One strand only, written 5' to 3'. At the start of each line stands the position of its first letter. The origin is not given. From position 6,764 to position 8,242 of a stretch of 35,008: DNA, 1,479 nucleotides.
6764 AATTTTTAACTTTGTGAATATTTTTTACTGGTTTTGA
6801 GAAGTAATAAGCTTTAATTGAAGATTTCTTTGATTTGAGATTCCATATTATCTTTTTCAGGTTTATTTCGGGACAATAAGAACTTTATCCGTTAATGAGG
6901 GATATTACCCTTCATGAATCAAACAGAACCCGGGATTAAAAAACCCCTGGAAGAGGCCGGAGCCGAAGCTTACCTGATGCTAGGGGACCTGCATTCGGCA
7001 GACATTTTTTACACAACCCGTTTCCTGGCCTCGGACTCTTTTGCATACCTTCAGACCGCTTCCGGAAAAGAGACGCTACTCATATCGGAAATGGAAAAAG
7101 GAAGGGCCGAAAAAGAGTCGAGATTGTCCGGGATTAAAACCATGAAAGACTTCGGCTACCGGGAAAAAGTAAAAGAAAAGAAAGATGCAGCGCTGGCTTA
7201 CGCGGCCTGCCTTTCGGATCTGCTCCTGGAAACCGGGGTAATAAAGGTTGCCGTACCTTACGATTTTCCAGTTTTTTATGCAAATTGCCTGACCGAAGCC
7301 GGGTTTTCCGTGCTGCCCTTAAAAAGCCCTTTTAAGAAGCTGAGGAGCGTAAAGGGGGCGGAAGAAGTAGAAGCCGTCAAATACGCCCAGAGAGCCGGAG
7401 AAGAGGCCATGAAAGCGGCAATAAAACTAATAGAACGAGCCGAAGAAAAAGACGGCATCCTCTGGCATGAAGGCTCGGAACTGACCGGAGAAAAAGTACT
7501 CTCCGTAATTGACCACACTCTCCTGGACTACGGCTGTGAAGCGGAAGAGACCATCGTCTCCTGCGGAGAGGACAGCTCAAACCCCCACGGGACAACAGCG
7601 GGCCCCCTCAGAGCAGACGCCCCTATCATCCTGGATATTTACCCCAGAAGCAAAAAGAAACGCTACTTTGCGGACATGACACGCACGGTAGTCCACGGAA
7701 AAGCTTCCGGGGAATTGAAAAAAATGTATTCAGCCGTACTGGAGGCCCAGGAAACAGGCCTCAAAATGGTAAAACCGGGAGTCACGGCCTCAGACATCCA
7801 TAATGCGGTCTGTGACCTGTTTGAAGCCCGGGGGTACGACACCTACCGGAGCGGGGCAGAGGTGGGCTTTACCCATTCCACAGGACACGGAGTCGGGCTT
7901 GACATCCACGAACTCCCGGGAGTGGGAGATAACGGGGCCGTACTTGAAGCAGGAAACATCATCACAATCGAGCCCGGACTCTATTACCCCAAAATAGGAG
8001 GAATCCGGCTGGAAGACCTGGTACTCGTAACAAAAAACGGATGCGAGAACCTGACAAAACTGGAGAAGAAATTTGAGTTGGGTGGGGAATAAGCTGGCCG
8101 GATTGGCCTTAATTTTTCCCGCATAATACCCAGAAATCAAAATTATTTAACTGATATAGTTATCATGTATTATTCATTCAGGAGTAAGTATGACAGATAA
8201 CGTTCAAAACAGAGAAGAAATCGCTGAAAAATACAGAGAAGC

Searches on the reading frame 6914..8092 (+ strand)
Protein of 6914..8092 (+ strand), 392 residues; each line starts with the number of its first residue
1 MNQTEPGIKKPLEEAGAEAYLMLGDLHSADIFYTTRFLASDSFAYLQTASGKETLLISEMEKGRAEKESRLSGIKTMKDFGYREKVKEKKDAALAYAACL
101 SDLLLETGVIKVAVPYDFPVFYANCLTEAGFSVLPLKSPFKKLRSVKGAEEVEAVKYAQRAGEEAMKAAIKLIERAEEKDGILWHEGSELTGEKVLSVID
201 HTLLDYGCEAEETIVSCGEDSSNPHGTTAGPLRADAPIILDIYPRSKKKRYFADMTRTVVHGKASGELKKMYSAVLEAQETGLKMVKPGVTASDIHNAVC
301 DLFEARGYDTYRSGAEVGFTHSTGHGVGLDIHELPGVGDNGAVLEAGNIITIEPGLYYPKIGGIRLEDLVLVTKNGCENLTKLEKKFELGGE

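Call 84: search_protein_families(library=pfam, proteins=[window:6914-8092:+], max_evalue=0.001)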
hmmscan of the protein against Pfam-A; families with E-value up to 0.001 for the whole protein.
window:6914-8092:+ (392 aa): 1 family
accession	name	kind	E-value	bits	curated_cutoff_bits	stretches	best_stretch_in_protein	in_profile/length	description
PF00557.29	Peptidase_M24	-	6.3e-50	170.3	23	1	154-374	2-208/208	Metallopeptidase family M24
